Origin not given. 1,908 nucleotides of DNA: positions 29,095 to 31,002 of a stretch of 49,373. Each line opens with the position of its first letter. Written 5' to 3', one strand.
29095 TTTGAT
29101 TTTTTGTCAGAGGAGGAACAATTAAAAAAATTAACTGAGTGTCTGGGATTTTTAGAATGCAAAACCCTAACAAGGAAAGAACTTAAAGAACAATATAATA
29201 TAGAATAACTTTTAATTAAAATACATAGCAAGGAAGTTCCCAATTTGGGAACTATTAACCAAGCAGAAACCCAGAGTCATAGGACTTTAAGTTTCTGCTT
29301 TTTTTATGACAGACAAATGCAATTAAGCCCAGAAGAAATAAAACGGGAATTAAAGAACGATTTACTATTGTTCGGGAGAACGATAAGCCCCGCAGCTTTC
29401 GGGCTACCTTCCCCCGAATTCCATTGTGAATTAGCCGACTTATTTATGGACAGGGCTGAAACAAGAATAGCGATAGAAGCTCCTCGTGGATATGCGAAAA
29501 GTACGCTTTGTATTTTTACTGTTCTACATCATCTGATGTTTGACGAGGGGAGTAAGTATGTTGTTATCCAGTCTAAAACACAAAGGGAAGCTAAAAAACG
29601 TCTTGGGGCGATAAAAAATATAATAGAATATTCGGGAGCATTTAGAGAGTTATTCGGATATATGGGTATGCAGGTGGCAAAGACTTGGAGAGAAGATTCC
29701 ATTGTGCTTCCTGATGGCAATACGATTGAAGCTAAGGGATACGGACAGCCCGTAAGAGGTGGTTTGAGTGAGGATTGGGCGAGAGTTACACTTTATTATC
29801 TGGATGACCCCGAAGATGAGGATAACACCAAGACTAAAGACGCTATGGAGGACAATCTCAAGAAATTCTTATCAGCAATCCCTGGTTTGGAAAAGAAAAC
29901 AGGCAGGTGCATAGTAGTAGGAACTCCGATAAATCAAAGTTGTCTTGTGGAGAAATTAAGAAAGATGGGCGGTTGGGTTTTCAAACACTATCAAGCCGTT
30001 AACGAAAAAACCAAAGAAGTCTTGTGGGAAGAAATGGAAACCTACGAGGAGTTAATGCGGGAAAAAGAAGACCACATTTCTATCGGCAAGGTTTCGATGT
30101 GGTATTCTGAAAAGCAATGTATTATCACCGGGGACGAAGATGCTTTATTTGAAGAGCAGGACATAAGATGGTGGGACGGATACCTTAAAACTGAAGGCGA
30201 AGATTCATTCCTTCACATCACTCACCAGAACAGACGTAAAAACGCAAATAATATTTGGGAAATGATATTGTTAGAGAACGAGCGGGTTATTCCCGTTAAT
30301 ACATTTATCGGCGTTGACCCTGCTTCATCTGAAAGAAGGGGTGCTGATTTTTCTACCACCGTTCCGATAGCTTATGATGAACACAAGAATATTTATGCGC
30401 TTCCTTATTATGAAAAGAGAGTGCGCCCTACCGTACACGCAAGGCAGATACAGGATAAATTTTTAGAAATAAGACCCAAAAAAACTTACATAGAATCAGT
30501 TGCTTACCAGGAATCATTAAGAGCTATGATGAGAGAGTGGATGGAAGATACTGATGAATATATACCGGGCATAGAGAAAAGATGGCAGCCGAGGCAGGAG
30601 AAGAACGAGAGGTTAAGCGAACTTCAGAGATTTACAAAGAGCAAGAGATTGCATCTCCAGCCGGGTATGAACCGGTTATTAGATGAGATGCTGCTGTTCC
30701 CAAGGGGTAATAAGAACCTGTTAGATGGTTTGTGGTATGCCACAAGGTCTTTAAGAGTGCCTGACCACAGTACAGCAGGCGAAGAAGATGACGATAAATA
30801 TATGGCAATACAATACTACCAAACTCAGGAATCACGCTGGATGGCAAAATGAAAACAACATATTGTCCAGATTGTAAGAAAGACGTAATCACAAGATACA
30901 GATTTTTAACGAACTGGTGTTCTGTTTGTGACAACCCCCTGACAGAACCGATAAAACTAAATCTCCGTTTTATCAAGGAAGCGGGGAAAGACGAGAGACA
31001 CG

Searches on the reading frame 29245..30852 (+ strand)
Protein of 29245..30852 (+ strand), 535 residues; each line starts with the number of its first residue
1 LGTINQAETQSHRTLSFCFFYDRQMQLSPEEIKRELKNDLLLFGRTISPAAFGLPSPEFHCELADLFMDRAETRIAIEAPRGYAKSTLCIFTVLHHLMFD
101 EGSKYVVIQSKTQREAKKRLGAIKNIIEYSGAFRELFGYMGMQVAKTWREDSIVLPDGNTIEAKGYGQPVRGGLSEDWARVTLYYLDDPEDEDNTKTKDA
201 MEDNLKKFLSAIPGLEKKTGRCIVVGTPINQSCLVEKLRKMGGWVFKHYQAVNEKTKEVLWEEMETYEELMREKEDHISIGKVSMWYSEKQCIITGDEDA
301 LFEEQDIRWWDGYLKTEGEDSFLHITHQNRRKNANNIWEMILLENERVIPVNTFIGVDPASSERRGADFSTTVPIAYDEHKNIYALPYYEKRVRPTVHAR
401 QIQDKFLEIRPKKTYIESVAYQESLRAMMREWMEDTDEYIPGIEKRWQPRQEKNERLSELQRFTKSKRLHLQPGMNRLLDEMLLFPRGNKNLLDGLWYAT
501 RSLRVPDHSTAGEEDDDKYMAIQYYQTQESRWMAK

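Call 16: search_protein_families(library=phrogs, proteins=[window:29245-30852:+], max_evalue=0.001)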
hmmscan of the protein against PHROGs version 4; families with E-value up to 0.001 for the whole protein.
window:29245-30852:+ (535 aa): 4 families
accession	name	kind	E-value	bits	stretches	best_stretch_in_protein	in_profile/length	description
phrog_38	-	head and packaging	4.3e-64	218.4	1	22-501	250-701/760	terminase large subunit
phrog_4758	-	head and packaging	1.4e-07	32.1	1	59-235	44-214/243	terminase large subunit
phrog_2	-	head and packaging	1.9e-07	31.3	1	65-510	272-600/807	terminase large subunit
phrog_14112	-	unknown function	0.00012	22.7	1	79-209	109-240/247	-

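Call 51: search_dna_similar(query=window:29245-30852:+, collection=phages, mode=protein, max_rows=15)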
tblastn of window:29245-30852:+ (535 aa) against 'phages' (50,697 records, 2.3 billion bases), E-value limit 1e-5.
Records with a match: 116; places in all: 116; records where one place covers at least 80% of the query: 6.
Best place of each record, by identity: <60% 116.
By first word of the organism name: Pseudomonas 70; Paenibacillus 11; Bacillus 9; Ralstonia 5; Bacteriophage 4; Vibrio 3; Clostridium 3; Faecalibacterium 2; Caudoviricetes 2; Mannheimia 2; and 4 more.
By host as written in the record: Pseudomonas aeruginosa 29; - 20; Pseudomonas aeruginosa PA14 17; Paenibacillus larvae 11; Bacillus alcalophilus CGMCC 1.3604 3; Vibrio owensii GRA50-12 2; Bacillus subtilis 2; Faecalibacterium prausnitzii 2; and 24 more.
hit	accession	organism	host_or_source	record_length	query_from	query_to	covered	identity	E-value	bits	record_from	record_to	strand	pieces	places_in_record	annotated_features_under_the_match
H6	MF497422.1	Vibrio phage vB_VspS_VS-ABTNL-3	Vibrio splendidus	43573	39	524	91%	25.3%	2e-13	80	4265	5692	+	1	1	hypothetical protein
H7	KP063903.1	Bacillus phage BalMu-1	Bacillus alcalophilus CGMCC 1.3604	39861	57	496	82%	23.8%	2e-15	86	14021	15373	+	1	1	hypothetical protein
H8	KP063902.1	Bacillus phage BalMu-1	Bacillus alcalophilus CGMCC 1.3604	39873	57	496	82%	23.8%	2e-15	86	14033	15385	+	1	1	hypothetical protein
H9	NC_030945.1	Bacillus phage BalMu-1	Bacillus alcalophilus CGMCC 1.3604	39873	57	496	82%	23.8%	2e-15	86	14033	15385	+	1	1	terminase large subunit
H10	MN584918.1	Vibrio phage phi50-12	Vibrio owensii GRA50-12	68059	56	521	87%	21.0%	8e-7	58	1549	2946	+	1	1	terminase large subunit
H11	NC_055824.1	Vibrio phage phi50-12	Vibrio owensii GRA50-12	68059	56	521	87%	21.0%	8e-7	58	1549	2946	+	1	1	terminase large subunit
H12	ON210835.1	Bacillus phage 268TH002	Bacillus subtilis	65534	56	411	67%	23.8%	5e-6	56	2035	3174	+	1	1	4: terminase large subunit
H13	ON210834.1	Bacillus phage 268TH007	Bacillus subtilis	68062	56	411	67%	23.8%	5e-6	56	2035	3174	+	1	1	4: terminase large subunit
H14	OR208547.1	Bacillus phage phi18-2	Bacillus subtilis 18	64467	56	411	67%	23.8%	5e-6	56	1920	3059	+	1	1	hypothetical protein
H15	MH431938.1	Paenibacillus phage C7Cdelta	Paenibacillus larvae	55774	56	431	70%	21.7%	1e-6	57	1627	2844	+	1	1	terminase large subunit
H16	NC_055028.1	Paenibacillus phage C7Cdelta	Paenibacillus larvae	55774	56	431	70%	21.7%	1e-6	57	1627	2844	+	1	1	terminase large subunit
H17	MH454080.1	Paenibacillus phage Ley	Paenibacillus larvae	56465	56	431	70%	21.7%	1e-6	57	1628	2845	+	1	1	terminase large subunit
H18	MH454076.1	Paenibacillus phage Ash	Paenibacillus larvae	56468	56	431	70%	21.7%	1e-6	57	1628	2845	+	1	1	terminase large subunit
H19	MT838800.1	Bacteriophage sp.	human fecal samples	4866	19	252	44%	29.6%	3e-16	88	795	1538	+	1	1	record has no annotation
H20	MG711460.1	Faecalibacterium phage FP_Mushu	Faecalibacterium prausnitzii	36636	28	252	42%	30.0%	1e-16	90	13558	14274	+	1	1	terminase large subunit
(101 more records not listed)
